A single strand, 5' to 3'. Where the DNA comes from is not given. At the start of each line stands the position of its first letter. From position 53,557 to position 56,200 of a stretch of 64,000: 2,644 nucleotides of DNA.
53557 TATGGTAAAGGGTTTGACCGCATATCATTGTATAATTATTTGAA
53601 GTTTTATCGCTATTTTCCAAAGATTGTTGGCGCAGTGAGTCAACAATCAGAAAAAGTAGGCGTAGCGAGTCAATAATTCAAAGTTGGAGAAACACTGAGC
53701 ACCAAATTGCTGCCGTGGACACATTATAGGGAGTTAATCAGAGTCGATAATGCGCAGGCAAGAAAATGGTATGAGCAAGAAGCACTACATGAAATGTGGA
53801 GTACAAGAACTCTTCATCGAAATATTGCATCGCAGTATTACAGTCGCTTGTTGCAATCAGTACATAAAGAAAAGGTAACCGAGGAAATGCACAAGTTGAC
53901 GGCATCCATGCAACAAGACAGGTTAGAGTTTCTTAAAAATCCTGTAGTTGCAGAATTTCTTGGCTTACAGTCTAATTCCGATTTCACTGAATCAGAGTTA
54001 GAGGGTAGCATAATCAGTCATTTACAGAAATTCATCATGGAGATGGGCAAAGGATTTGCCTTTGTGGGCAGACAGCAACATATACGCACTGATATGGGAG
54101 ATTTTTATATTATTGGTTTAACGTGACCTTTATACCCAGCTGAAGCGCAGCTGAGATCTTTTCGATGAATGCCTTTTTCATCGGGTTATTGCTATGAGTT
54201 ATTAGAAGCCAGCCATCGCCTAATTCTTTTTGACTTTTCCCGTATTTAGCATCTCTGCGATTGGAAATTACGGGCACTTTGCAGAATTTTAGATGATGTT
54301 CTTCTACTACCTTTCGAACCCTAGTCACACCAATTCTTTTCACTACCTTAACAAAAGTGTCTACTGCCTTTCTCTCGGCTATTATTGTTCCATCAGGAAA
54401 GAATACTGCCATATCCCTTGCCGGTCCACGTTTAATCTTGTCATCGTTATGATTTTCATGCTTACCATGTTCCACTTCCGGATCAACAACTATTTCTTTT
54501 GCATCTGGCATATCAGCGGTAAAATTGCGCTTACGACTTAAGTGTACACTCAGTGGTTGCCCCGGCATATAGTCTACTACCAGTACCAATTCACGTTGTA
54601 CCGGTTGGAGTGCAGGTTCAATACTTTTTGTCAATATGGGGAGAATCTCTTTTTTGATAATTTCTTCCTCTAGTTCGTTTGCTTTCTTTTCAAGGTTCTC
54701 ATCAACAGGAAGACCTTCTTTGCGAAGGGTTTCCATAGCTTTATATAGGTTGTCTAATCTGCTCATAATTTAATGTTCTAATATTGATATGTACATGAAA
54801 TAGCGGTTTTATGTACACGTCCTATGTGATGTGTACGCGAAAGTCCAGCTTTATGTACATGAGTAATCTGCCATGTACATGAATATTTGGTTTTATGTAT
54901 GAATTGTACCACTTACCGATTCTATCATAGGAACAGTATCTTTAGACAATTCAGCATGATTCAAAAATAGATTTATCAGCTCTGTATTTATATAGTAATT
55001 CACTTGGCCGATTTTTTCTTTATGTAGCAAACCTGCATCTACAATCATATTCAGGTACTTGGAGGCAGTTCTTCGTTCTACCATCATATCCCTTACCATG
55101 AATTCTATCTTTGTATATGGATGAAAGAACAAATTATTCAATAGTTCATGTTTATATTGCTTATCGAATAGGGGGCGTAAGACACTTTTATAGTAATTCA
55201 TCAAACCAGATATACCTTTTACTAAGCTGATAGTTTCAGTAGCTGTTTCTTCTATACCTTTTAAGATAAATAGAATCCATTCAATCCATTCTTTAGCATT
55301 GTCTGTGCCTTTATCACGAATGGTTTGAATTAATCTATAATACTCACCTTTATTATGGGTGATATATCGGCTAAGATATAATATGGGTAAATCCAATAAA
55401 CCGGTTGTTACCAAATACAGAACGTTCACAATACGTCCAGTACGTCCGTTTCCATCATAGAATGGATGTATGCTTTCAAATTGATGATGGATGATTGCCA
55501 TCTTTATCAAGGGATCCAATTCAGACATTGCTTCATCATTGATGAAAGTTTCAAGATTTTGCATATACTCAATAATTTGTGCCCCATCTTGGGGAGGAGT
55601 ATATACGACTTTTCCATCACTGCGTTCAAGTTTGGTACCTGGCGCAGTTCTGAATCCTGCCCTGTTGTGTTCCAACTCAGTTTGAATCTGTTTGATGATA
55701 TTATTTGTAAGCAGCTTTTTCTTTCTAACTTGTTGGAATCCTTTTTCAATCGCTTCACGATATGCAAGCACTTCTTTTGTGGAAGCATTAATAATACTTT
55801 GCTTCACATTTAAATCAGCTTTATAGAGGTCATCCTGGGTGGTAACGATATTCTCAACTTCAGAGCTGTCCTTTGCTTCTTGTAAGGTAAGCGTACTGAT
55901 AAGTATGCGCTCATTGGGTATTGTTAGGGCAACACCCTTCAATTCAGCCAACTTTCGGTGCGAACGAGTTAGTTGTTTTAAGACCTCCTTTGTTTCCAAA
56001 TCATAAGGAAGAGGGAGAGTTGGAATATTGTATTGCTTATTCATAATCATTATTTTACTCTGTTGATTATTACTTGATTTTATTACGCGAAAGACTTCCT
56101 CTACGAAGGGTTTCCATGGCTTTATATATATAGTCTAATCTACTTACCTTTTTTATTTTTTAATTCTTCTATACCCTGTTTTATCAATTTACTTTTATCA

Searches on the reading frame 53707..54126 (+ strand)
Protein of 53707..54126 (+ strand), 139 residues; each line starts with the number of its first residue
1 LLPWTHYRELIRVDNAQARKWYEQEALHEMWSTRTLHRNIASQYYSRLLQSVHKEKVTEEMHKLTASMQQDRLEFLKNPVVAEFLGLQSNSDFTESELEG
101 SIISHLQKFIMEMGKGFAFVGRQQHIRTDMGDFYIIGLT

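Call 5: search_protein_families(library=pfam, proteins=[window:53707-54126:+], max_evalue=0.01)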
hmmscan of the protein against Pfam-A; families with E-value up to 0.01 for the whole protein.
window:53707-54126:+ (139 aa): 2 families
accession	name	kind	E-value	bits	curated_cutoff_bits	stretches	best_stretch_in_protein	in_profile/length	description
PF06250.17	YhcG_C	-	6.1e-16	59.1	32.5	1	74-135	2-61/157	YhcG PDDEXK nuclease domain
PF17761.7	DUF1016_N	-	8.5e-13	49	32.8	1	2-47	92-137/137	DUF1016 N-terminal domain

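Call 6: search_protein_families(library=padloc, proteins=[window:53707-54126:+], max_evalue=0.01)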
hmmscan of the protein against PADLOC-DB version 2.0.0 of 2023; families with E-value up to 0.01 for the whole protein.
window:53707-54126:+ (139 aa): 22 families
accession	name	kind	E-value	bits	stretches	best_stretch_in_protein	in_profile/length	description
PDLC04807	PDC-S02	-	9.5e-53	177.6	1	2-135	111-242/351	-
PDLC04803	PDC-S02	-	1.6e-42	144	1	2-135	35-161/269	-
PDLC04820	PDC-S02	-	1.3e-38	130.9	1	2-130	124-253/332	-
PDLC04827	PDC-S02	-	2.1e-36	123.7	1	2-128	105-229/234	-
PDLC04810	PDC-S02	-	3.1e-30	103.6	1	2-135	120-247/355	-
PDLC04831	PDC-S02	-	8.8e-30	102.3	1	2-135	107-234/346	-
PDLC04795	PDC-S02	-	1.2e-29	101.6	1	2-135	120-247/357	-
PDLC04822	PDC-S02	-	8e-29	99.2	1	2-135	107-229/294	-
PDLC01464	PD_DExK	-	2.6e-27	93.7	1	4-135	1-110/126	"CAS-I,CAS-II,CAS-III,CAS-IV,CAS-V,CAS-VI; associated"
PDLC04826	PDC-S02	-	4.9e-15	53.8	1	2-118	107-217/222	-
PDLC04813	PDC-S02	-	2.5e-14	51.5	1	74-135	6-65/175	-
PDLC04812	PDC-S02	-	9.8e-14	49.5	1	2-46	103-147/151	-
PDLC04817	PDC-S02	-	8.2e-13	46.5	1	2-106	105-208/286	-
PDLC04823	PDC-S02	-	2.5e-12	44.9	1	2-63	32-93/175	-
PDLC04825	PDC-S02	-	4.5e-11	41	1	2-69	111-179/193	-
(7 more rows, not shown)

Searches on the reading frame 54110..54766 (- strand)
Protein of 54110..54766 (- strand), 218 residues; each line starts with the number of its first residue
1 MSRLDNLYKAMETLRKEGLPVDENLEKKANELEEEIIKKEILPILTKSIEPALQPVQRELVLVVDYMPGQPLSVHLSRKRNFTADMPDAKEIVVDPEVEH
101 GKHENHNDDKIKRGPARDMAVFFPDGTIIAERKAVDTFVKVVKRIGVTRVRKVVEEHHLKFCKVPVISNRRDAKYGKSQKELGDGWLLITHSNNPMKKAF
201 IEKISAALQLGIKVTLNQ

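Call 5: search_protein_families(library=pfam, proteins=[window:54110-54766:-], max_evalue=0.01)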
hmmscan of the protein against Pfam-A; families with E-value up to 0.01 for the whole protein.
window:54110-54766:- (218 aa): 0 families

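Call 6: search_protein_families(library=padloc, proteins=[window:54110-54766:-], max_evalue=0.01)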
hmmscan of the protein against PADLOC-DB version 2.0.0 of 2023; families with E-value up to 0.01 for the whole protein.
window:54110-54766:- (218 aa): 0 families

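Call 7: search_protein_families(library=ncbifam, proteins=[window:54110-54766:-], max_evalue=0.01)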
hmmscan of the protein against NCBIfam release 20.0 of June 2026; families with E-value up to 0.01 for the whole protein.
window:54110-54766:- (218 aa): 0 families

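Call 8: search_protein_families(library=phrogs, proteins=[window:54110-54766:-], max_evalue=1)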
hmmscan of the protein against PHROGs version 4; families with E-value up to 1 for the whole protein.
window:54110-54766:- (218 aa): 2 families
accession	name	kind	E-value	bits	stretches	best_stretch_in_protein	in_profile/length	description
phrog_11894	-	DNA, RNA and nucleotide metabolism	0.062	14.6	0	173-205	25-57/122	RusA-like Holliday junction resolvase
phrog_272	-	integration and excision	0.24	12.7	1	158-203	34-76/90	Cox-like excisionase and repressor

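Call 47: find_homologous_proteins(query=window:54110-54766:-)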
Query window:54110-54766:- (218 aa): 1434 proteins with E <= 0.001 among 1865 candidates; the best 120 are listed.
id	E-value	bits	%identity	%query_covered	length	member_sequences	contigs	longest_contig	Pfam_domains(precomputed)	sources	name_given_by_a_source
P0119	2.2e-136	470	99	100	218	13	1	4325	-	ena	-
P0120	1.8e-120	418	88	100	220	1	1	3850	-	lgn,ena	-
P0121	3.9e-120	417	88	100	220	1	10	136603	-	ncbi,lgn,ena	-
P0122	4.4e-120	417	88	100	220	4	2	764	-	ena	-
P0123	2.9e-119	414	88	100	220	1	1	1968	-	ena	-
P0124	8.4e-118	409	85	100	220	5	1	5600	-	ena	-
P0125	2.1e-117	408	86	100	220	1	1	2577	-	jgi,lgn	-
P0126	4.0e-116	404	84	100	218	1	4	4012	-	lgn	-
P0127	6.8e-116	403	84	100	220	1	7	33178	-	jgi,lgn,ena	jgi:hypothetical protein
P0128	2.3e-115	401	84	100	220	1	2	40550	-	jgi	jgi:hypothetical protein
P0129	3.5e-115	401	84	100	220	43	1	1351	-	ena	-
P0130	4.2e-115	401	84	100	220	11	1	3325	-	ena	-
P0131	4.4e-115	401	84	100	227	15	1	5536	-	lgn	-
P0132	8.3e-115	400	83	100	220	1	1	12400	-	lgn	-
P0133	1.1e-114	399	83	100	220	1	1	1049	-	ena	-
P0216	6.0e-107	374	78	100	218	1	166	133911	-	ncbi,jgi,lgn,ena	ncbi:MAG: hypothetical protein ACLUHB_19465 [Odoribacter splanchnicus]|jgi:hypothetical protein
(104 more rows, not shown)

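Call 50: find_encoding_contigs(protein=P0216, flank=10000, max_places=8)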
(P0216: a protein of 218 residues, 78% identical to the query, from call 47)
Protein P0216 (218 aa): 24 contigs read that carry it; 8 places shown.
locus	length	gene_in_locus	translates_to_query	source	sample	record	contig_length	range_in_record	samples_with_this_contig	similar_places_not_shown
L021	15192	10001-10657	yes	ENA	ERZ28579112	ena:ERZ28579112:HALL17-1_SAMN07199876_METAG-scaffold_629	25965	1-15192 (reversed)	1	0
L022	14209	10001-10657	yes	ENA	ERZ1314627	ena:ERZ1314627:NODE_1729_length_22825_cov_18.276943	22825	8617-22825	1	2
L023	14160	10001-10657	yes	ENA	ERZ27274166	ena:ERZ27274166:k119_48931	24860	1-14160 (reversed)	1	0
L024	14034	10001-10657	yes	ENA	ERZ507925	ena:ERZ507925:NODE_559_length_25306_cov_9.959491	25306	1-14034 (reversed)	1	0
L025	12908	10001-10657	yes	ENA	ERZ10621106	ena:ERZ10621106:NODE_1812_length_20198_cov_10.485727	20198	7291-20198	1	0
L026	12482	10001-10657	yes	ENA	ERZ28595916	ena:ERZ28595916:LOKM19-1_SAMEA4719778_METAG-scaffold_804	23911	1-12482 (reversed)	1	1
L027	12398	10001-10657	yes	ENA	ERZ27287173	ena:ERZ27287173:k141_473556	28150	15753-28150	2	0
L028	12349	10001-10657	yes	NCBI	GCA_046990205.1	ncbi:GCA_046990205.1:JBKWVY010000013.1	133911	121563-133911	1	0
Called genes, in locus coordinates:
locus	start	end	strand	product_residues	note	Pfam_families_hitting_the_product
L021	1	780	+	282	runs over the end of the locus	PF00753:Lactamase_B (faint)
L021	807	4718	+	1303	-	PF04313:HSDR_N, PF04851:ResIII, PF18766:SWI2_SNF2, PF22679:T1R_D3-like, PF11867:T1RH-like_C, PF00717:Peptidase_S24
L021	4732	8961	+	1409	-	PF00149:Metallophos, PF12850:Metallophos_2 (faint)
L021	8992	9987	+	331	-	PF13310:Virulence_RhuM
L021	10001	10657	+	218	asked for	-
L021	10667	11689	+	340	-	PF13310:Virulence_RhuM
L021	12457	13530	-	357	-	PF13481:AAA_25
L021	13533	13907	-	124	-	PF12728:HTH_17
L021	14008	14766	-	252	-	-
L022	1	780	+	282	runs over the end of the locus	PF00753:Lactamase_B (faint)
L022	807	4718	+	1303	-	PF04313:HSDR_N, PF04851:ResIII, PF18766:SWI2_SNF2, PF22679:T1R_D3-like, PF11867:T1RH-like_C, PF00717:Peptidase_S24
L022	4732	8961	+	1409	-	PF00149:Metallophos, PF12850:Metallophos_2 (faint)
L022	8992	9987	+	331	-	PF13310:Virulence_RhuM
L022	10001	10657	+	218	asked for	-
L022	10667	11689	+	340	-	PF13310:Virulence_RhuM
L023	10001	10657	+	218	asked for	-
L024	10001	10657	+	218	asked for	-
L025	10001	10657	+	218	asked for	-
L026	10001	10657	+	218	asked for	-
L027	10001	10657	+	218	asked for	-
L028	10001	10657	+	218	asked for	-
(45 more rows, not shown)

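Call 61: search_protein_families(library=pfam, proteins=[L029:7175-7915:+, L029:7926-8591:+, L029:8610-9206:+], max_evalue=0.1)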
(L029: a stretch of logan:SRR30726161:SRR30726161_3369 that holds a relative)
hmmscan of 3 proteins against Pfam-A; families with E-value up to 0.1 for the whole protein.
L029:7175-7915:+ (246 aa): 6 families
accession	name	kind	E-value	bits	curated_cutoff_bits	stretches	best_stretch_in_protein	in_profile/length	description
PF18160.6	SLATT_5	-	0.0099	15.7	29.5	1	2-95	29-121/192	SMODS and SLOG-associating 2TM effector domain family 5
PF09403.15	FadA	-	0.014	16.2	28.5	1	173-203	56-86/99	Adhesion protein FadA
PF04977.20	DivIC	-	0.033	14.4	28.9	1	45-90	6-51/80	Septum formation initiator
PF13210.11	DUF4018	-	0.034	14.4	25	1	11-91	98-173/198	Domain of unknown function (DUF4018)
PF13230.11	GATase_4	-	0.043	13.2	23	1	105-171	121-185/272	Glutamine amidotransferases class-II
PF06295.17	ZapG-like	-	0.047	14.2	33.5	1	42-100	2-54/123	Z-ring associated protein G-like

L029:7926-8591:+ (221 aa): 0 families

L029:8610-9206:+ (198 aa): 0 families

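Call 85: search_protein_families(library=pfam, alignment_id=A4, max_evalue=10)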
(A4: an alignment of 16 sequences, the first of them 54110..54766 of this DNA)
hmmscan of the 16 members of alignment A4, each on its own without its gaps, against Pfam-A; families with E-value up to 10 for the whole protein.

A. member 1, window:54110-54766:- (218 aa): 0 families

B. families by the number of members that match (of 16 scanned): 2 families
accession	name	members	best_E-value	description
PF04415.17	DUF515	1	0.011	Protein of unknown function (DUF515)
PF08775.15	ParB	1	0.14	ParB family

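Call 86: search_solved_structures(query=A4, max_evalue=10)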
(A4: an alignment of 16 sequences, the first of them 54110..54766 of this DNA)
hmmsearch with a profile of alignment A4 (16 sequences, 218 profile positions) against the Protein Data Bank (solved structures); distinct sequences matched with E-value up to 10: 23.
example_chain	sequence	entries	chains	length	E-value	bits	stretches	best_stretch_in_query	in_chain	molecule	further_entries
1gzk_A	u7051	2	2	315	0.034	17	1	8-87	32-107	RAC-BETA SERINE/THREONINE PROTEIN KINASE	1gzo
3d0e_A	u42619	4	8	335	0.039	16.8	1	8-87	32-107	RAC-beta serine/threonine-protein kinase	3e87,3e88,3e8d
1gzn_A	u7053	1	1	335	0.039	16.8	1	8-87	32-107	RAC-BETA SERINE/THREONINE PROTEIN KINASE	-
1o6k_A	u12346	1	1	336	0.039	16.8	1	8-87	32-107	RAC-BETA SERINE/THREONINE PROTEIN KINASE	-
1o6l_A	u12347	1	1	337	0.039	16.8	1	8-87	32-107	RAC-BETA SERINE/THREONINE PROTEIN KINASE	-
1mrv_A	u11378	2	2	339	0.039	16.8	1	8-87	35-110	RAC-beta serine/threonine kinase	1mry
2jdo_A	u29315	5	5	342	0.04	16.8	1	8-87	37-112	RAC-BETA SERINE/THREONINE-PROTEIN KINASE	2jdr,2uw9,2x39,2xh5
9c1w_A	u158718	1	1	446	0.061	16.2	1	8-87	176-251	RAC-beta serine/threonine-protein kinase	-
8q61_A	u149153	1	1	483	0.07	16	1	8-87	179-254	RAC-beta serine/threonine-protein kinase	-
4bi6_A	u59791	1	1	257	0.9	12.4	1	102-142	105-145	TRIOSEPHOSPHATE ISOMERASE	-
4bi5_A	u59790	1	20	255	0.91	12.4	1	102-142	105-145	TRIOSEPHOSPHATE ISOMERASE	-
2dp3_A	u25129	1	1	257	0.92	12.3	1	102-142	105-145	Triosephosphate isomerase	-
3pf3_A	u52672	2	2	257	0.94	12.3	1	102-142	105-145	Triosephosphate isomerase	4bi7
6buu_A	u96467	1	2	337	1.1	12.1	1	8-85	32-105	RAC-alpha serine/threonine-protein kinase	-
9zbk_E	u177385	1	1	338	1.1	12.1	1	8-85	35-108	RAC-alpha serine/threonine-protein kinase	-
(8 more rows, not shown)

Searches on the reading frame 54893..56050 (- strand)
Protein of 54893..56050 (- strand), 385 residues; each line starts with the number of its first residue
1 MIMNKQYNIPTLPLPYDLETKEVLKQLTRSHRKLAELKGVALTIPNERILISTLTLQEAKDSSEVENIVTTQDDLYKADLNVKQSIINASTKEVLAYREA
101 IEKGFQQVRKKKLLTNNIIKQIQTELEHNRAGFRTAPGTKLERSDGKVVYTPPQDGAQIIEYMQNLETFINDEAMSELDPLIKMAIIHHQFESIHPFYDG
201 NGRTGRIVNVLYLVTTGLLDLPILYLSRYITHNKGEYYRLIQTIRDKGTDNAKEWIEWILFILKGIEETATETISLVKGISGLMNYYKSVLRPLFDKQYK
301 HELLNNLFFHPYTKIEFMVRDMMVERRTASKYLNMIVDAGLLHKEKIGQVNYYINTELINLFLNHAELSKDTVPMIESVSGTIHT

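Call 5: search_protein_families(library=pfam, proteins=[window:54893-56050:-], max_evalue=0.01)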
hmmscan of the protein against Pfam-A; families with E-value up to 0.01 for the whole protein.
window:54893-56050:- (385 aa): 3 families
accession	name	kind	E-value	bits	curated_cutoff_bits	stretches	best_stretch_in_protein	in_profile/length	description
PF13784.11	Fic_N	-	1.6e-26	92.5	26.7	1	24-106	1-82/82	Fic/DOC family N-terminal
PF21248.3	SoFic-like_C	-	4e-21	75.5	27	1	283-358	1-76/76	Protein adenylyltransferase SoFic-like, C-terminal domain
PF02661.23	Fic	-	2.2e-18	67.3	24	1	115-213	3-93/93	Fic/DOC family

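Call 6: search_protein_families(library=padloc, proteins=[window:54893-56050:-], max_evalue=0.01)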
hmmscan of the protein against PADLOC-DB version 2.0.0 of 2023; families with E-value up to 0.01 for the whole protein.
window:54893-56050:- (385 aa): 8 families
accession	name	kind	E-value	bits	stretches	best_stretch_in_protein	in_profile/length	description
PDLC03963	SoFic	-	2e-112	374.2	1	10-362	11-358/361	-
PDLC04840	PDC-S04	-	9.5e-16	56.2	1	54-213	11-173/227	-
PDLC04966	PDC-S24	-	1.5e-12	45.1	1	110-244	228-368/497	-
PDLC04836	PDC-S04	-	9.3e-12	42.6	1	111-219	86-193/244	-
PDLC04839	PDC-S04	-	2.2e-10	38.6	1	165-259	111-201/205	-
PDLC04837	PDC-S04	-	1.4e-08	32.3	1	114-212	85-182/234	-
PDLC04838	PDC-S04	-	0.00023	19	1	174-208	123-157/209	-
PDLC04368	PDC-M05A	-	0.0012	16.7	1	290-377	6-94/201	-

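Call 7: search_protein_families(library=ncbifam, proteins=[window:54893-56050:-], max_evalue=0.01)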
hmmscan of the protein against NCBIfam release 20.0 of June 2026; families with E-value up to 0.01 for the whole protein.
window:54893-56050:- (385 aa): 3 families
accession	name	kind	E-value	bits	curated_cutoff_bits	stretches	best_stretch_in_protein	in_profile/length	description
NF046030.1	ProtAdlyltaseSoFic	equivalog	2.7e-107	358.8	550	1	6-364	6-357/361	protein adenylyltransferase Fic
TIGR02613.1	mob_myst_B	hypoth_equivalog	5.1e-05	23.3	124.4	1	111-215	46-143/186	mobile mystery protein B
NF041381.1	XopAC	subfamily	0.0044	15.8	450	1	96-208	286-406/451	XopAC/AvrAC family type III secretion system effector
